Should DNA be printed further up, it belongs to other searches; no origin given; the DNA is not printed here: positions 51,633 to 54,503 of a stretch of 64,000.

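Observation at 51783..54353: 856-aa three-domain fusion (SDR dehydratase/epimerase, cupin, SAM methyltransferase): a possible single-polypeptide deoxysugar tailoring line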

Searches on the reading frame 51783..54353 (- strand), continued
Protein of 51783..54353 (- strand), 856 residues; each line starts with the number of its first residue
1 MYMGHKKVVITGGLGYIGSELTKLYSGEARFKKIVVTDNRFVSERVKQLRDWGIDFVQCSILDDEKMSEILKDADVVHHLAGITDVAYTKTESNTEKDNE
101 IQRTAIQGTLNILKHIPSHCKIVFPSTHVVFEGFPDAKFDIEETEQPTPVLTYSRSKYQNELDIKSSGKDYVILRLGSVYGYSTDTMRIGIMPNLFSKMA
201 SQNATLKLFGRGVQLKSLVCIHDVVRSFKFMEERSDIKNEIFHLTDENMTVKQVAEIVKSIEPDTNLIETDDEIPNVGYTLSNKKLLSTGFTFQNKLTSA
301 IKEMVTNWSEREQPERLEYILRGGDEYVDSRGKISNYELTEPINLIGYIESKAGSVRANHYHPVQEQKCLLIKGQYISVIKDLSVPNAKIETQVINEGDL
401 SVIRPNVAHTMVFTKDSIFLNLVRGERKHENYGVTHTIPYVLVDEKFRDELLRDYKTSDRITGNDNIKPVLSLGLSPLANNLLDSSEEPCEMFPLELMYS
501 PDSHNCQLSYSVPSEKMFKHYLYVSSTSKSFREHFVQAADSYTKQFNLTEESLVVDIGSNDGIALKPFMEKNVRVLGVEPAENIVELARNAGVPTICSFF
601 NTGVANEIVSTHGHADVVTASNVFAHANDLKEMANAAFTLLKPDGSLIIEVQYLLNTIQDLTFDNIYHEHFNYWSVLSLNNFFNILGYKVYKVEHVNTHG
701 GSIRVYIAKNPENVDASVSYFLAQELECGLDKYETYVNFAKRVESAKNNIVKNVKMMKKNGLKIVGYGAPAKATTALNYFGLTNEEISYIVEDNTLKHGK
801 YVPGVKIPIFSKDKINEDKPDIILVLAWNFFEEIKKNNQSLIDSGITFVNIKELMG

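Call 46: find_encoding_contigs(protein=P0116, flank=10000, max_places=1)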
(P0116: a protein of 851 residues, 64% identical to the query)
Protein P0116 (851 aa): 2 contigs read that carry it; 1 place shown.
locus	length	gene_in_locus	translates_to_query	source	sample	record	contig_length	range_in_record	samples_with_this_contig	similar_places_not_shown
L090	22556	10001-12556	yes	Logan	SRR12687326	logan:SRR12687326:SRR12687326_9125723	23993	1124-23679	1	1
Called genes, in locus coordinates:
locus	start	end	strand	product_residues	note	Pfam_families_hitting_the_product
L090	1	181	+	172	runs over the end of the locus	-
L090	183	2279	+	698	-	PF13191:AAA_16 (weak), PF00004:AAA, PF17871:AAA_lid_9, PF00158:Sigma54_activat, PF00004:AAA, PF07724:AAA_2, PF07728:AAA_5, PF10431:ClpB_D2-small, +12 more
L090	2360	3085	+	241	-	PF00535:Glycos_transf_2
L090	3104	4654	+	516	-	PF00535:Glycos_transf_2 (weak), PF03414:Glyco_transf_6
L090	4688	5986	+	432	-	PF01041:DegT_DnrJ_EryC1, PF00266:Aminotran_5 (faint)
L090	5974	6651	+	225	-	PF01370:Epimerase, PF04321:RmlD_sub_bind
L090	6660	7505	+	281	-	-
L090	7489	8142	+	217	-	PF18922:DUF5672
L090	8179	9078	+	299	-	PF01531:Glyco_transf_11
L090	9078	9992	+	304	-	PF04724:Glyco_transf_17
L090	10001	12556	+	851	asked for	PF01073:3Beta_HSD, PF01370:Epimerase, PF04321:RmlD_sub_bind, PF16363:GDP_Man_Dehyd, PF08421:Methyltransf_13, PF13489:Methyltransf_23, PF08241:Methyltransf_11, PF08242:Methyltransf_12, +1 more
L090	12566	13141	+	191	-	-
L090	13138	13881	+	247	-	-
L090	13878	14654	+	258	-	PF01531:Glyco_transf_11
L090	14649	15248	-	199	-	-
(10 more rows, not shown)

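Call 48: search_protein_families(library=ncbifam, proteins=[L005:16247-17362:+, L005:17325-18218:+, L005:4562-5989:+, L005:8184-9089:+], max_evalue=0.00001)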
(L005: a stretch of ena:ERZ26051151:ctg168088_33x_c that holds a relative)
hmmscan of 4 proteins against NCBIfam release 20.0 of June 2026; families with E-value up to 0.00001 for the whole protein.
L005:16247-17362:+ (371 aa): 19 families
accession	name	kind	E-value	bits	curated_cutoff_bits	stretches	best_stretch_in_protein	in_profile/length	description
NF047922.1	GDPFucSynFcl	equivalog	4e-28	98.7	500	1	2-324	3-301/308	GDP-L-fucose synthase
TIGR04180.1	EDH_00030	hypoth_equivalog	8.6e-20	71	475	1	5-272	2-263/297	NAD-dependent 4,6-dehydratase LegB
TIGR02197.1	heptose_epim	equivalog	3.3e-18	65.9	274.6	1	5-277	2-272/316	ADP-glyceromanno-heptose 6-epimerase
TIGR01179.1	galE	equivalog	6.2e-18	64.7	262.3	1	5-273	3-283/332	UDP-glucose 4-epimerase GalE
TIGR01181.1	dTDP_gluc_dehyt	equivalog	1.4e-17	63.8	365.1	1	5-325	3-312/321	dTDP-glucose 4,6-dehydratase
NF008872.0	PRK11908.1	equivalog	2.2e-12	46.7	294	1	1-336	1-347/349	bifunctional UDP-4-keto-pentose/UDP-xylose synthase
NF005998.1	PRK08125.1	equivalog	5.3e-11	41.6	777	1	2-263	316-583/649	bifunctional UDP-4-amino-4-deoxy-L-arabinose formyltransferase/UDP-glucuronic acid oxidase ArnA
NF008360.0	PRK11150.1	equivalog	3.5e-10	39.6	452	1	5-275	3-263/310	ADP-glyceromanno-heptose 6-epimerase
TIGR03466.1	HpnA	hypoth_equivalog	2.3e-09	36.6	367.65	1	3-170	2-161/327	hopanoid-associated sugar epimerase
NF007490.0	PRK10084.1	subfamily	1.1e-08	34.5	649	1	122-332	142-344/361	dTDP-glucose 4,6-dehydratase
NF007582.0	PRK10217.1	equivalog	3.4e-08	33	698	1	136-324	149-331/355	dTDP-glucose 4,6-dehydratase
NF041015.1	UDPsulfquin_syn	equivalog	3.8e-08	32.7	575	0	196-239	238-281/384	UDP-sulfoquinovose synthase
NF042422.1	oxyalk_red_OleD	equivalog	6.5e-08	32.3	580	1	3-232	2-211/329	2-alkyl-3-oxoalkanoate reductase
NF007956.0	PRK10675.1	subfamily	1.3e-07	31.1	394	1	4-187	3-188/338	UDP-glucose 4-epimerase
NF011728.1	PRK15181.1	equivalog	1.3e-06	27.7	760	0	92-231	113-244/348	Vi polysaccharide biosynthesis UDP-N-acetylglucosaminuronic acid C-4 epimerase TviC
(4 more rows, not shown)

L005:17325-18218:+ (297 aa): 22 families
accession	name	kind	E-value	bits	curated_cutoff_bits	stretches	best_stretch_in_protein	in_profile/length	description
TIGR04180.1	EDH_00030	hypoth_equivalog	6.2e-25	87.9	475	1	17-257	1-260/297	NAD-dependent 4,6-dehydratase LegB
TIGR02197.1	heptose_epim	equivalog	2.6e-24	86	274.6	1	17-262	1-271/316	ADP-glyceromanno-heptose 6-epimerase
TIGR01181.1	dTDP_gluc_dehyt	equivalog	3.1e-24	85.7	365.1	1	16-293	1-304/321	dTDP-glucose 4,6-dehydratase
TIGR01179.1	galE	equivalog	4.4e-23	81.6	262.3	1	16-293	1-318/332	UDP-glucose 4-epimerase GalE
NF011728.1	PRK15181.1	equivalog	6.2e-18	64.9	760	1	16-255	17-284/348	Vi polysaccharide biosynthesis UDP-N-acetylglucosaminuronic acid C-4 epimerase TviC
NF047922.1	GDPFucSynFcl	equivalog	1.7e-15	57.3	500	1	132-297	128-298/308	GDP-L-fucose synthase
NF007490.0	PRK10084.1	subfamily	6e-14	51.8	649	1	15-115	1-112/361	dTDP-glucose 4,6-dehydratase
NF008360.0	PRK11150.1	equivalog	4.6e-12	45.7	452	1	142-262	144-266/310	ADP-glyceromanno-heptose 6-epimerase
NF007956.0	PRK10675.1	subfamily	8.7e-12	44.8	394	0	15-139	1-137/338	UDP-glucose 4-epimerase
NF042422.1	oxyalk_red_OleD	equivalog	1.3e-11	44.4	580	1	15-216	1-209/329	2-alkyl-3-oxoalkanoate reductase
NF007582.0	PRK10217.1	equivalog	4e-11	42.6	698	0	16-115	3-113/355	dTDP-glucose 4,6-dehydratase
TIGR02622.1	CDP_4_6_dhtase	equivalog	1.3e-10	41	278.45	1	12-255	2-277/352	CDP-glucose 4,6-dehydratase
NF008872.0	PRK11908.1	equivalog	8.5e-10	38.2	294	1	138-251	149-269/349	bifunctional UDP-4-keto-pentose/UDP-xylose synthase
TIGR03589.1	PseB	equivalog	2.3e-09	36.6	407.75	1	12-207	2-200/324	UDP-N-acetylglucosamine 4,6-dehydratase (inverting)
NF047837.1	UDPAcbARedWbcJ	equivalog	2.6e-09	36.4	500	1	15-222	1-184/372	UDP-2-acetamido-2,6-beta-L-arabino-hexul-4-ose reductase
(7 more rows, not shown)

L005:4562-5989:+ (475 aa): 5 families
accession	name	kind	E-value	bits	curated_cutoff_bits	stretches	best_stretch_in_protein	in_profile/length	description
TIGR01214.1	rmlD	equivalog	3.1e-16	59.3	224.05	1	5-152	1-147/285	dTDP-4-dehydrorhamnose reductase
TIGR02197.1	heptose_epim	equivalog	6.6e-12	45.2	274.6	1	57-143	66-152/316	ADP-glyceromanno-heptose 6-epimerase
NF050050.1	ProtGlycPglI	equivalog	8e-12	45.1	500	1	240-349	2-107/306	GalNAc(5)-diNAcBac-PP-undecaprenol beta-1,3-glucosyltransferase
NF007440.0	PRK09987.1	equivalog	3.7e-06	26.4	308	1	53-152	50-151/299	dTDP-4-dehydrorhamnose reductase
NF047683.1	TeichurnBiosyTuaG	equivalog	9.4e-06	25.4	400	0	240-362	6-122/252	teichuronic acid biosynthesis protein TuaG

L005:8184-9089:+ (301 aa): 0 families

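Call 53: search_protein_families(library=pfam, proteins=[L038:3364-6027:+, L038:6038-6871:-, L038:6877-7881:-, L038:7975-8940:+, L038:9283-9987:+, L038:12540-13487:+, L038:13468-14292:-, L038:14344-15444:+, L038:15444-16310:+, L038:16507-17919:+], max_evalue=0.0001)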
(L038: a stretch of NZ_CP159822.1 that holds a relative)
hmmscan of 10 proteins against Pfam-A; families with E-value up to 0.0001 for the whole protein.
L038:3364-6027:+ (887 aa): 3 families
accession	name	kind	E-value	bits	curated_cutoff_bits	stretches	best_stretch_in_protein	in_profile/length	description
PF02896.24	PEP-utilizers_C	-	5e-81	272.5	22.8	1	532-882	5-292/293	PEP-utilising enzyme, PEP-binding domain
PF01326.24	PPDK_N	-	1.1e-57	196.3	27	1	21-372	2-327/328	Pyruvate phosphate dikinase, AMP/ATP-binding domain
PF00391.29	PEP-utilizers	-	9.2e-25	86.5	23.1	1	435-516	3-72/72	PEP-utilising enzyme, mobile domain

L038:6038-6871:- (277 aa): 2 families
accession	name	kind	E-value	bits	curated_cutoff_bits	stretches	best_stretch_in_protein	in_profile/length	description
PF01729.25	QRPTase_C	-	2.7e-47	161.1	23.1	1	114-275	1-168/169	Quinolinate phosphoribosyl transferase, C-terminal domain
PF02749.22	QRPTase_N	-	4e-19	69.1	27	1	28-112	1-82/82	Quinolinate phosphoribosyl transferase, N-terminal domain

L038:6877-7881:- (334 aa): 1 family
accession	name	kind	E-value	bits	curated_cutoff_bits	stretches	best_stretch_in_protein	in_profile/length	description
PF02445.21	NadA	-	5.6e-115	383.9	27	1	41-330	2-294/295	Quinolinate synthetase A protein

L038:7975-8940:+ (321 aa): 1 family
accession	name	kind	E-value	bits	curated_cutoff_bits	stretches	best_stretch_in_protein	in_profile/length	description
PF01757.29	Acyl_transf_3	-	2.4e-31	109.5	31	1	3-299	1-323/326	Acyltransferase domain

L038:9283-9987:+ (234 aa): 2 families
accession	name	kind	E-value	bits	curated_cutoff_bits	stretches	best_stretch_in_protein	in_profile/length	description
PF00535.33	Glycos_transf_2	-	2.3e-28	99.7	23.3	1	9-168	1-161/168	Glycosyl transferase family 2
PF10111.15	Glyco_tranf_2_2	-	7e-10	39.3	27.3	1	9-157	1-159/276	Glycosyltransferase like family 2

L038:12540-13487:+ (315 aa): 1 family
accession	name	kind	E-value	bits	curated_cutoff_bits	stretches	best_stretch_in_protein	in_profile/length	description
PF02511.20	Thy1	-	1.8e-55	188.2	24.8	1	46-256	1-190/191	Thymidylate synthase complementing protein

L038:13468-14292:- (274 aa): 5 families
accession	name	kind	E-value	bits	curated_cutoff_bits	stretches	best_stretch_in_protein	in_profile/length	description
PF10609.15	ParA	-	4.4e-97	324.8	27.1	1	30-269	3-245/246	NUBPL iron-transfer P-loop NTPase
PF01656.29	CbiA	-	1.9e-13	50.9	25.4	1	33-249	1-125/125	CobQ/CobB/MinD/ParA nucleotide binding domain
PF13614.12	AAA_31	-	2e-10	41.3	27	1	32-69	3-40/177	AAA domain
PF00142.24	Fer4_NifH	-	1.5e-07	31.6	25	0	119-271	98-246/271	4Fe-4S iron sulfur cluster binding proteins, NifH/frxC family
PF09140.17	MipZ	-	2.4e-07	30.8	20.7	1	33-152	3-113/262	ATPase MipZ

L038:14344-15444:+ (366 aa): 2 families
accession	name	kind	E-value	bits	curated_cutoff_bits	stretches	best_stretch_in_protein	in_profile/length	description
PF01145.31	Band_7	-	7.6e-28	98.2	23.6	1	76-270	2-175/176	SPFH domain / Band 7 family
PF12221.13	HflK_N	-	2.9e-06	27.6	22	1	9-50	10-44/44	Bacterial membrane protein N terminal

L038:15444-16310:+ (288 aa): 1 family
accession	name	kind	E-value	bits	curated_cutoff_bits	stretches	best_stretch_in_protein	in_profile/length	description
PF01145.31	Band_7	-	4.8e-34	118.4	23.6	1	24-197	2-174/176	SPFH domain / Band 7 family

L038:16507-17919:+ (470 aa): 6 families
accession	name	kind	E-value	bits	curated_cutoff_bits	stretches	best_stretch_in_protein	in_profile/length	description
PF13365.12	Trypsin_2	-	5.9e-35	121.5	27.6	1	86-220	1-144/144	Trypsin-like peptidase domain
PF00089.32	Trypsin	-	2.6e-21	76.9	20.6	1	84-246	25-220/220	Trypsin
PF13180.12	PDZ_2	-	4.4e-20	72.2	27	1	260-347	3-78/80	PDZ domain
PF00595.29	PDZ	-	2.2e-11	44.4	23.2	1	253-336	6-80/81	PDZ domain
PF17820.7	PDZ_6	-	6.3e-11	42.3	27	1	285-338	2-54/54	PDZ domain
PF04495.20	GRASP55_65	-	1.9e-06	28.7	27.7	0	281-349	43-111/138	GRASP55/65 PDZ-like domain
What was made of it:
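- In the complete Pelagibacter genome L038 the fusion sits in a 3-gene mini-island with no dehydratase or nucleotidyltransferase nearby (call 53).
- Tried and rejected: I followed up the ThyX gene that overlaps the fusion's stop in Pelagibacter L038 (call 53).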
